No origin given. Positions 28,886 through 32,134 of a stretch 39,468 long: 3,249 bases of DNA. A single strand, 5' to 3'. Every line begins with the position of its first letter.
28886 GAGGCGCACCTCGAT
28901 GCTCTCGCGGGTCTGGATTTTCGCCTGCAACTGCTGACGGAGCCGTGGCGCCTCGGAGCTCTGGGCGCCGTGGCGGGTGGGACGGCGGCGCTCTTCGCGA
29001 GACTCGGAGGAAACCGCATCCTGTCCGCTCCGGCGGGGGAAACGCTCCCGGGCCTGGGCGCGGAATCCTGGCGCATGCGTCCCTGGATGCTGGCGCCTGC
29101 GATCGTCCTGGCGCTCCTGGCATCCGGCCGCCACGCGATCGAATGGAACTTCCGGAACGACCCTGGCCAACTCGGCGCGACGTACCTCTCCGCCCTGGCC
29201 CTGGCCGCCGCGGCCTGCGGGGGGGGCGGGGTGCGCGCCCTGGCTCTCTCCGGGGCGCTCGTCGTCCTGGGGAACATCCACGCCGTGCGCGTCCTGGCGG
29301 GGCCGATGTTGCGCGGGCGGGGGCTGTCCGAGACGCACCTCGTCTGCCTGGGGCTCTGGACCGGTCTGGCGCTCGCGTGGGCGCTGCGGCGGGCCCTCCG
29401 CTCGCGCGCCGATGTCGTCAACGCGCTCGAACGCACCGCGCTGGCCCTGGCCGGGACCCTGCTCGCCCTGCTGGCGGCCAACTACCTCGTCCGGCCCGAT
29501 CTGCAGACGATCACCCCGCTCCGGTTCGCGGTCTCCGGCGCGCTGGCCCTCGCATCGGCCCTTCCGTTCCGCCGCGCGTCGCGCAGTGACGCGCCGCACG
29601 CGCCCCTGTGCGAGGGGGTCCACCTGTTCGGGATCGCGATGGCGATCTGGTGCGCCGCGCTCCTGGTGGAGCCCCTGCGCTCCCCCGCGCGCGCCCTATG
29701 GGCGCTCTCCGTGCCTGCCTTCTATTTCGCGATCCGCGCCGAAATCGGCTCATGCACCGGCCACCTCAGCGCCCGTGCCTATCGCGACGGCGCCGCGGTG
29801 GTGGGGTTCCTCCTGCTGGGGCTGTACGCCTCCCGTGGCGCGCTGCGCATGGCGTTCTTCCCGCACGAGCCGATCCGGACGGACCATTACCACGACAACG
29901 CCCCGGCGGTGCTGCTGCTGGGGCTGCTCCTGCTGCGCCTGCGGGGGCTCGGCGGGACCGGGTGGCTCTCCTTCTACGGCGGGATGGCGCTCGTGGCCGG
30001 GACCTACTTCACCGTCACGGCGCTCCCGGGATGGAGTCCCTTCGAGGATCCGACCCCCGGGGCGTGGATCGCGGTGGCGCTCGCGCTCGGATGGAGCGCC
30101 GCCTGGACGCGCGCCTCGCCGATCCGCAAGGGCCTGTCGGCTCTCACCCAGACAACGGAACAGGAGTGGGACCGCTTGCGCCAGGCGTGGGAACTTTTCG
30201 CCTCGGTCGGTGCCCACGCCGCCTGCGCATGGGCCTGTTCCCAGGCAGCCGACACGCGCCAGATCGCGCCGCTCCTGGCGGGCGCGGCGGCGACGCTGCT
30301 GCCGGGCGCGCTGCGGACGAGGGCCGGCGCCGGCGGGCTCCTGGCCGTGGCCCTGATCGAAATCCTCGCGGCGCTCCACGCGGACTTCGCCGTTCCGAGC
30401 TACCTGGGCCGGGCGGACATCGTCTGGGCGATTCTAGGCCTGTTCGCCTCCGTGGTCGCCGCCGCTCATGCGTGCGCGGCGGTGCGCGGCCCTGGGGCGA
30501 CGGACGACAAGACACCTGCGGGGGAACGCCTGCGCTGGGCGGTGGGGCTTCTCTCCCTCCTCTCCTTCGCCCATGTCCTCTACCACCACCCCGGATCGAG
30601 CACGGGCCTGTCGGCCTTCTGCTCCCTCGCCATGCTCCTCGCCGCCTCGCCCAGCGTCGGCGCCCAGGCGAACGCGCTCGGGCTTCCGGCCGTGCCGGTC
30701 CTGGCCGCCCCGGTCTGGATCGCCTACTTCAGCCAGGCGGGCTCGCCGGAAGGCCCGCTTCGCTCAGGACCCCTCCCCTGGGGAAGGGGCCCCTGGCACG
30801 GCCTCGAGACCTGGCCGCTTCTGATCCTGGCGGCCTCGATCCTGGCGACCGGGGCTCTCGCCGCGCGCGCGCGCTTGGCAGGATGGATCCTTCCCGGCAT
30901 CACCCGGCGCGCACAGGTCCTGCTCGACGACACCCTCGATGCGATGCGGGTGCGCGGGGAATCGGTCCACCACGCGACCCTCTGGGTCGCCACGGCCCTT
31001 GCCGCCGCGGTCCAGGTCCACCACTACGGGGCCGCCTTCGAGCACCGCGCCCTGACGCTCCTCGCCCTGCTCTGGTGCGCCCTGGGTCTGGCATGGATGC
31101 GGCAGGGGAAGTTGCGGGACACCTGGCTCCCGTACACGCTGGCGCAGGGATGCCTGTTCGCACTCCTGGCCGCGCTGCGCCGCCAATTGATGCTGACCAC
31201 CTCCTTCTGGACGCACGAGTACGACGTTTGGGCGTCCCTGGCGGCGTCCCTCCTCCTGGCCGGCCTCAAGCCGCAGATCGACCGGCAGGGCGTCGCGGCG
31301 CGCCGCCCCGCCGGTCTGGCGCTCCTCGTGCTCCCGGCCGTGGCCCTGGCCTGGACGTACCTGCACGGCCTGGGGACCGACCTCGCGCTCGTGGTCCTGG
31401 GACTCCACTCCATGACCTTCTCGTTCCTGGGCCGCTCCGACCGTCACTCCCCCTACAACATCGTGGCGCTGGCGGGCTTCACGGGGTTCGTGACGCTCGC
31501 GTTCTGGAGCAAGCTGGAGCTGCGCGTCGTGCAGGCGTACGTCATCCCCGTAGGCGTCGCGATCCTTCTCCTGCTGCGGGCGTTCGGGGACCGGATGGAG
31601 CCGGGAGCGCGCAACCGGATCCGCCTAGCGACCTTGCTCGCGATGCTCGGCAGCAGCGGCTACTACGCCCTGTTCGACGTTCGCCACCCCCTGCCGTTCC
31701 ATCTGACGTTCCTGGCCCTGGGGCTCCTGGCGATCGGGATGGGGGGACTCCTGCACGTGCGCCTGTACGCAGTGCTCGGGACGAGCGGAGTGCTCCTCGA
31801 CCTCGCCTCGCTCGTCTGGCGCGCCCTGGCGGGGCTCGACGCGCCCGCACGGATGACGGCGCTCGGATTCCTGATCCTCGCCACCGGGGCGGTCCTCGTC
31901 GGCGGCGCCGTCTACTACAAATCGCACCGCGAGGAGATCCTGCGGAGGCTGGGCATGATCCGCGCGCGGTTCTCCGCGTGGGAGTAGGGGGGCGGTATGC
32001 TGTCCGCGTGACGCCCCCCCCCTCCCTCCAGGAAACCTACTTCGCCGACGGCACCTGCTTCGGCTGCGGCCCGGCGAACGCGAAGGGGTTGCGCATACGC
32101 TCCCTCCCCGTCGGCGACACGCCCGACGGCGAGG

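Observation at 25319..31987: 2,222-aa membrane protein with ~60 hydrophobic segments and no recognisable domain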

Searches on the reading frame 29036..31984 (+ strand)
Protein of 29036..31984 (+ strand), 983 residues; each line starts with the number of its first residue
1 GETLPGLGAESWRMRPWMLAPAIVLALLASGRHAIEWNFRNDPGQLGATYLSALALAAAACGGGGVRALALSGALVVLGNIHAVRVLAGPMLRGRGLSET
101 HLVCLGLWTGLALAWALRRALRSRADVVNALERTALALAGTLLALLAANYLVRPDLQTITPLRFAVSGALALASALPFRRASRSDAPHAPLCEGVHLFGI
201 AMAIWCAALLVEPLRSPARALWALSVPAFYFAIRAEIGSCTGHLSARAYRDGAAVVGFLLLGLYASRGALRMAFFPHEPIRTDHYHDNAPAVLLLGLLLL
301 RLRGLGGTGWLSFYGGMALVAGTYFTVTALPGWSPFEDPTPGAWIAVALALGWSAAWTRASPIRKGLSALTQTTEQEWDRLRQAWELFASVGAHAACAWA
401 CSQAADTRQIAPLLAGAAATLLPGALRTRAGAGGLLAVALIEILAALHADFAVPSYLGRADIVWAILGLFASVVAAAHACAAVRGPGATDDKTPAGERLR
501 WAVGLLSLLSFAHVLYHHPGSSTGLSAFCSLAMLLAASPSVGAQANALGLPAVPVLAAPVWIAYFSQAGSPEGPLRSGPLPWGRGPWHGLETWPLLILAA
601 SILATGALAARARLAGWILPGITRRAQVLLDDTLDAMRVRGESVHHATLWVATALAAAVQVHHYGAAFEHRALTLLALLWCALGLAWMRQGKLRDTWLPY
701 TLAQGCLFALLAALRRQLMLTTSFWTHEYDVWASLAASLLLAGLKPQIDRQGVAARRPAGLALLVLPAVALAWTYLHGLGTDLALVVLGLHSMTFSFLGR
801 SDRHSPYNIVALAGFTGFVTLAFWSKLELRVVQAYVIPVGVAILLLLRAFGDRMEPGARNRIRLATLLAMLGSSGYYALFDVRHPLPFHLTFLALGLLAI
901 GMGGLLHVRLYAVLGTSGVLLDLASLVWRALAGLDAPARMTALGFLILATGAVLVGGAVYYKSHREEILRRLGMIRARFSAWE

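Call 39: predict_structure(alignment_id=A3)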
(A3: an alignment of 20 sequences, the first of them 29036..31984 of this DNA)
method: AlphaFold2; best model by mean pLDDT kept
length: 983 residues; sequences in the alignment: 20
mean_pLDDT: 81.3   pTM: 0.57
mean pLDDT of the five models: 81.3, 80.3, 78.2, 76.2, 75.5
residues with pLDDT >= 90: 316; 70-90: 475; 50-70: 148; < 50: 44
segments of 3 or more residues with pLDDT < 50: 1-15, 574-584, 620-623, 907-909, 979-983
pLDDT, mean of each block of 10 residues (from residue 1): 32 52 78 79 84 83 72 88 91 93 94 88 83 90 93 86 96 94 84 94 96 91 95 94 88 95 88 82 92 96 94 95 95 92 95 85 90 91 92 95 90 93 77 78 88 86 89 83 62 66 86 85 88 86 58 82 80 48 51 88 89 65 64 81 89 91 86 93 92 87 90 88 86 87 83 82 85 87 88 85 78 82 70 71 81 77 76 57 58 70 54 66 65 59 64 65 71 56 36
secondary structure, 60 per line:
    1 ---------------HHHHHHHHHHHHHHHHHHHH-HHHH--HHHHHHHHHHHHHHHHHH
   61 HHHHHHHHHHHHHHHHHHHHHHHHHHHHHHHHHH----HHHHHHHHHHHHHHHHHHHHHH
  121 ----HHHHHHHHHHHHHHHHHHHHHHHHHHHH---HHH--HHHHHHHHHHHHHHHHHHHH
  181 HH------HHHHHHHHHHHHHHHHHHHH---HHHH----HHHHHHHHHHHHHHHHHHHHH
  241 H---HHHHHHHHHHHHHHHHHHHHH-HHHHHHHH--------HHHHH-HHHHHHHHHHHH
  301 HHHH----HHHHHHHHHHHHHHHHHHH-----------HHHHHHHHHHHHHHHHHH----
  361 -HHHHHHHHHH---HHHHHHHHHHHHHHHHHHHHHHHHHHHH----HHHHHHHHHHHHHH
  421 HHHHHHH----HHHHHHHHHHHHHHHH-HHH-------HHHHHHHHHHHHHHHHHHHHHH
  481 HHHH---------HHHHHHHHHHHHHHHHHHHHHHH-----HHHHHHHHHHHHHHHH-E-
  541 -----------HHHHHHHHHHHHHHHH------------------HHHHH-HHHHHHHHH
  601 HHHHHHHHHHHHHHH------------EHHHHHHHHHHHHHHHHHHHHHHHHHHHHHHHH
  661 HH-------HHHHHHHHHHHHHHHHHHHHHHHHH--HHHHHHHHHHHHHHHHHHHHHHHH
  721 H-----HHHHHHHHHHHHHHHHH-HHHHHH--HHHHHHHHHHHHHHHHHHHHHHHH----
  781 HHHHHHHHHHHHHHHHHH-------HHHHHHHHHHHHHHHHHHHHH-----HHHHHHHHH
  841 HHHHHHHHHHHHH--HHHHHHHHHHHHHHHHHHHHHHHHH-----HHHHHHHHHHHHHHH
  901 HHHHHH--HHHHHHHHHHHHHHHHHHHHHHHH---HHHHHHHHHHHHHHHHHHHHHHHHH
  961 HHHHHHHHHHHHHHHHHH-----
elements in order (helices of 4 or more, strands of 3 or more residues): H16-35 H37-40 H43-94 H99-120 H125-152 H161-182 H189-208 H212-215 H220-241 H245-265 H267-274 H283-287 H289-304 H309-327 H339-356 H362-371 H375-402 H407-427 H432-447 H459-484 H494-516 H522-537 H552-567 H586-590 H592-615 H629-662 H670-694 H697-721 H727-743 H745-750 H753-776 H781-798 H806-826 H832-853 H856-880 H886-906 H909-932 H936-978

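Call 43: fold_search(model_id=the predicted structure, library=pdb)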
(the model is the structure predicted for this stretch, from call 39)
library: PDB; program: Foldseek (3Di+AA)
matches with E <= 10: 612; with E <= 0.001: 4
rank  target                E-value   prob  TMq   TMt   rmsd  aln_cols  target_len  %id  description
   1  7qdz_B                2.5e-05  0.99  0.10  0.09  27.7      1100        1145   11  80S-bound human SKI complex in the closed state (released 2022-02-09)
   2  7qds_B                8.7e-05  0.99  0.12  0.12  28.8      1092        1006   10  Apo human SKI complex in the open state (released 2022-02-02)
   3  9g8r_B                6.8e-04  0.85  0.10  0.09  29.6      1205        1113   11  human SKI7-SKI238 complex in the open state (released 2024-10-16)
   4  8q9t_E                7.5e-04  0.89  0.10  0.10  26.1      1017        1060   11  CryoEM structure of a S. Cerevisiae Ski238 complex bound to RNA (released 2023-11-29)
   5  7xn7_q                1.2e-03  0.90  0.10  0.10  35.1      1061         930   10  RNA polymerase II elongation complex containing Spt4/5, Elf1, Spt6, Spn1 and Paf1C (released 2022-09-07)
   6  7dkh_A                3.8e-03  0.85  0.11  0.12  30.4      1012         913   10  Crystal structure of the Ctr9/Paf1/Cdc73/Rtf1 quaternary complex (released 2021-11-24)
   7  8qca_B                5.5e-03  0.89  0.12  0.14  24.4       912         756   10  CryoEM structure of a S. Cerevisiae Ski2387 complex in the closed state bound to RNA (released 2023-11-15)
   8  9hn0_B                1.9e-02  0.98  0.23  0.16  27.1      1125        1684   13  Cryo-EM structure of human separase bound to SCC1 (310-550 aa) (released 2025-09-03)
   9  9g33_UJ               2.0e-02  0.95  0.18  0.12  26.6      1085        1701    9  Stalled 90S - Utp23-Krr1-deltaC3 (released 2025-06-18)
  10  9hvy                  3.2e-02  0.66  0.12  0.10  33.1       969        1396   12  Cryo-EM structure of human separase-SCC1 (1-631) fusion protein (released 2026-01-14)
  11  6xr1                  3.7e-02  0.84  0.11  0.18  32.8       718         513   13  Computationally designed right-handed alpha/alpha single-chain toroid with 9 repeats (released 2021-07-14)
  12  9hn5_A                4.3e-02  0.82  0.17  0.13  27.7      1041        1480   12  Cryo-EM structure of human separase bound to phosphorylated SCC1 (100-320 aa) (released 2025-09-03)
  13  9qx0_B                4.4e-02  0.41  0.11  0.10  40.8      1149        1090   11  Cryo-EM structure of the human UBR4/KCMF1/CALM1 complex (C-term focused refinement) (released 2025-09-03)
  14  8k4d_A                5.1e-02  0.41  0.11  0.11  24.8       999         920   10  Structure of the SA2/Scc1/CENP_U complex (released 2024-07-24)
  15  8y2o_A                5.3e-02  0.85  0.19  0.13  31.8      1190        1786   11  The Cryo-EM structure of human tRNA methyltransferase FTSJ1-THADA with substrate tRNA and S-adenosyl homocysteine (SAH (released 2025-06-18)
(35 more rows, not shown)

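Call 58: search_protein_representatives(alignment_id=A4)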
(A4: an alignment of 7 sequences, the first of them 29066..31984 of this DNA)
Query: 7 sequences, 956 profile positions. Proteins with E-value up to 0.001 (for the whole library): 405; up to 1e-10: 274; up to 1e-30: 174. The best 150 are listed.
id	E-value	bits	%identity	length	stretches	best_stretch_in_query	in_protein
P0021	0.0e+00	1366.9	-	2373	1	4-956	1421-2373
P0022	0.0e+00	1231.4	-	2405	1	3-955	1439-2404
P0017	0.0e+00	1227.2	-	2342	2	2-956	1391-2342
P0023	0.0e+00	1226.9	-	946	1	9-956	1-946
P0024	0.0e+00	1222.3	-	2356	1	5-956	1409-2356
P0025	0.0e+00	1220.5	-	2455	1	3-956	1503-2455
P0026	0.0e+00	1217.7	-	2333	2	1-956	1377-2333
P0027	0.0e+00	1200.2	-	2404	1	2-956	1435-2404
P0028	0.0e+00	1188.7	-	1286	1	4-956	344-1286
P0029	0.0e+00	1181.7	-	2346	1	7-956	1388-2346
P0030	0.0e+00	1174.5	-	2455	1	3-956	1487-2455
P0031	0.0e+00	1163.9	-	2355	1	7-956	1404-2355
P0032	0.0e+00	1162.4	-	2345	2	5-956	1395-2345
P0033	0.0e+00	1159.7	-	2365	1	3-956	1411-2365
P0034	0.0e+00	1159.4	-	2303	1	4-956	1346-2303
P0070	1.1e-272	923.6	-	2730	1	3-956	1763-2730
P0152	7.1e-66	239.1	-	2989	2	36-956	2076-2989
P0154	3.3e-65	236.9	-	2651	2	381-956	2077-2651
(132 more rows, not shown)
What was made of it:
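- On New family proposed here (giant ~64-TM proteins): Its C-terminal half, together with six homologues, defined the profile that found 405 representatives (call 58).
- Full-length hits are mostly 2,224-2,482 aa. Short hits start at scattered profile positions, which fits contig-edge fragments (call 58). Short database hits break at scattered positions rather than at a fixed domain boundary (call 58).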

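Call 61: search_protein_families(library=pfam, proteins=[P0152, P0154, P0070], max_evalue=0.01)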
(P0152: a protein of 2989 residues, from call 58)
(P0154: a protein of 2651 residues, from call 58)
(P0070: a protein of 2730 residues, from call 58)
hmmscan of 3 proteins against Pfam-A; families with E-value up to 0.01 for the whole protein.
P0152 (2989 aa): 0 families

P0154 (2651 aa): 0 families

P0070 (2730 aa): 0 families
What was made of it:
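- Tried and rejected: Longer variants (2,651-2,989 aa) were scanned for added domains (call 61), and none was found.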

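Call 65: list_cluster_members(proteins=[P0021, P0022, P0024, P0025, P0026, P0027, P0029, P0030, P0031, P0033])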
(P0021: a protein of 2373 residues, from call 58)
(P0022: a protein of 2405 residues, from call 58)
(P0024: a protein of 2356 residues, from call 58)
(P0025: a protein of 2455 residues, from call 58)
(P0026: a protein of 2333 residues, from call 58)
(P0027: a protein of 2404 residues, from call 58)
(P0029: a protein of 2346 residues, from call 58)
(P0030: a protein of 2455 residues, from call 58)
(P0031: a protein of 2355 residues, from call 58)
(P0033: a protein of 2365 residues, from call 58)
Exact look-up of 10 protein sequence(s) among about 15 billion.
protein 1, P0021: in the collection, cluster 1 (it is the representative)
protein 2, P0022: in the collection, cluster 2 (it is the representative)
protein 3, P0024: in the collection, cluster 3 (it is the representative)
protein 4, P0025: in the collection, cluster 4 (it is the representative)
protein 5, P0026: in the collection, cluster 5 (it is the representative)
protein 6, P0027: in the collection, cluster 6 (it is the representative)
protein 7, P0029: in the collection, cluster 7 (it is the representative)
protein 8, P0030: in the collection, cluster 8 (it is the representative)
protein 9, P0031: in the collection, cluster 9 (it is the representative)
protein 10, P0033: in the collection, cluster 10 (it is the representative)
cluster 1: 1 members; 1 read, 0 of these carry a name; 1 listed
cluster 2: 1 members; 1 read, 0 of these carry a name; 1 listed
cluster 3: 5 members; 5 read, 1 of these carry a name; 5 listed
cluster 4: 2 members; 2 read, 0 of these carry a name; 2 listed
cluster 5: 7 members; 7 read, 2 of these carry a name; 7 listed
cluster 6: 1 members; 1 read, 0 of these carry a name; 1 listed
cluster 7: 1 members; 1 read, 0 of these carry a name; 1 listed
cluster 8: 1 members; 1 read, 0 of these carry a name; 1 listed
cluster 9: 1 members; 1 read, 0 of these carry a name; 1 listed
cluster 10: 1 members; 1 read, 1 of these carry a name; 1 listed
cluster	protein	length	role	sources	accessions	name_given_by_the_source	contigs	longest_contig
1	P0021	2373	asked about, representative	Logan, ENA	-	-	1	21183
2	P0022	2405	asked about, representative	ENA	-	-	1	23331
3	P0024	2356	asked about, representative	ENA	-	-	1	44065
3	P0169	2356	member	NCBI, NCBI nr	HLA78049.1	MAG TPA: hypothetical protein VJU18_10765 [Vicinamibacteria bacterium] | hypothetical protein [Vicinamibacteria bacterium]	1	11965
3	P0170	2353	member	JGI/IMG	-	-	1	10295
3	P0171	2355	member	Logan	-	-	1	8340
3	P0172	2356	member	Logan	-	-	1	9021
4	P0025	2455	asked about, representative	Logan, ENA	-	-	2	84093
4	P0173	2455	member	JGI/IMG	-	-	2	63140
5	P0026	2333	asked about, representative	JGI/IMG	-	-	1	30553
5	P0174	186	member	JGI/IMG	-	hypothetical protein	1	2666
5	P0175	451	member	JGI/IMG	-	hypothetical protein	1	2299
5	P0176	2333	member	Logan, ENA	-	-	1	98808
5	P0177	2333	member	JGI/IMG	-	-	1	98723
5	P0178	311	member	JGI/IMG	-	-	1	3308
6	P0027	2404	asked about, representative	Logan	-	-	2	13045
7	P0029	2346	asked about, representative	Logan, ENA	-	-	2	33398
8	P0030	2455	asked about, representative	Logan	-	-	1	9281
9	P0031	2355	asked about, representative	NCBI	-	-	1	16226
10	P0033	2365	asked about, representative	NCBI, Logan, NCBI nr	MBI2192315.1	MAG: hypothetical protein HYU36_10055 [Planctomycetes bacterium] | hypothetical protein [Planctomycetota bacterium]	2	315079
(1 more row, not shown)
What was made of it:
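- Tried and rejected: Cluster-member names (call 65).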

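Call 78: fold_search(model_id=the predicted structure, library=viral)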
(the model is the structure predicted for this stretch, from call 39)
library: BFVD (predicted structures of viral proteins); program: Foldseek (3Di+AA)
matches with E <= 10: 304; with E <= 0.001: 0
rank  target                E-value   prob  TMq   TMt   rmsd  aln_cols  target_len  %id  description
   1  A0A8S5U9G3            1.2e-03  0.80  0.09  0.07  46.5      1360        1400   10  Minor tail protein [Siphoviridae sp. ctKNZ79]
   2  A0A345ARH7            6.7e-03  0.47  0.09  0.07  48.3      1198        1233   10  Tail tape measure protein [Paenibacillus phage Wanderer]
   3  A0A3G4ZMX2            1.8e-02  0.63  0.11  0.12  30.1       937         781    9  RING-type domain-containing protein [Terrestrivirus sp.]
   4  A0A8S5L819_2          2.0e-02  0.28  0.08  0.07  55.3      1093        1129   11  Minor tail protein [Siphoviridae sp. ctDmQ3]
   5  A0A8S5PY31            5.4e-02  0.93  0.23  0.18  34.7      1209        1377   10  Uncharacterized protein [Myoviridae sp. ctgsk7]
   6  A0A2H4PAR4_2          6.5e-02  0.25  0.10  0.09  71.5      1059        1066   12  (no name in the UniProt tables at hand)
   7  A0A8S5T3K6            6.7e-02  0.25  0.10  0.10  48.0      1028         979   12  Tail tape measure protein [Siphoviridae sp. ctg8V11]
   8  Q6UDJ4                8.0e-02  0.28  0.11  0.11  37.0      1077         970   14  Inner tegument protein [Psittacid herpesvirus 1 (isolate Amazon parrot/-/97-0001/1997)]
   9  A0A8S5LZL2            9.6e-02  0.12  0.07  0.07  43.9      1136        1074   12  Chromosome segregation protein [Siphoviridae sp. ctM7c3]
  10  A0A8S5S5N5            9.9e-02  0.18  0.09  0.08  35.5       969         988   12  Minor tail protein [Myoviridae sp. cthAo37]
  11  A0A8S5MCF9            1.0e-01  0.13  0.07  0.07  35.1       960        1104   11  Minor tail protein [Siphoviridae sp. ctG7D9]
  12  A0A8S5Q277            1.2e-01  0.20  0.09  0.09  38.4      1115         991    8  Uncharacterized protein [Siphoviridae sp. ctLqe90]
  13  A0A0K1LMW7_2          1.2e-01  0.16  0.09  0.09  31.2       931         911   13  Tape measure protein [Caulobacter phage Seuss]
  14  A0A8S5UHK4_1          1.3e-01  0.14  0.09  0.08  37.3      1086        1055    9  Trimeric coiled-coil viral fiber [Siphoviridae sp. ctZd434]
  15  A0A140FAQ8            1.3e-01  0.25  0.11  0.12  41.0       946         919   14  UL37 [Suid herpesvirus 1]
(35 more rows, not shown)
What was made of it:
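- Tried and rejected: Foldseek against viral structures (call 78).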

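Call 80: search_solved_structures(query=A4, max_evalue=10)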
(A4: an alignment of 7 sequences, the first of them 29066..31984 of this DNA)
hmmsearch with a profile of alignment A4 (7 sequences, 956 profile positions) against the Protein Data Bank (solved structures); distinct sequences matched with E-value up to 10: 5.
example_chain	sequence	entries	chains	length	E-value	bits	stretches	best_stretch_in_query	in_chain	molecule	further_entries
8pn9_G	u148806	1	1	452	0.51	11.2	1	139-198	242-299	Dolichyl-diphosphooligosaccharide--protein glycosyltransferase 48 kDa subunit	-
8b6l_N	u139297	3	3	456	0.52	11.2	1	139-198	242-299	Dolichyl-diphosphooligosaccharide--protein glycosyltransferase 48 kDa subunit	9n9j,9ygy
6s7o_G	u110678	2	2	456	0.52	11.2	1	139-198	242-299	Dolichyl-diphosphooligosaccharide--protein glycosyltransferase 48 kDa subunit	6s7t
3h6z_A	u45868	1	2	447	3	8.7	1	678-706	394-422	Polycomb protein Sfmbt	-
4c5e_A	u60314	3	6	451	3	8.7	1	678-706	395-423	POLYCOMB PROTEIN SFMBT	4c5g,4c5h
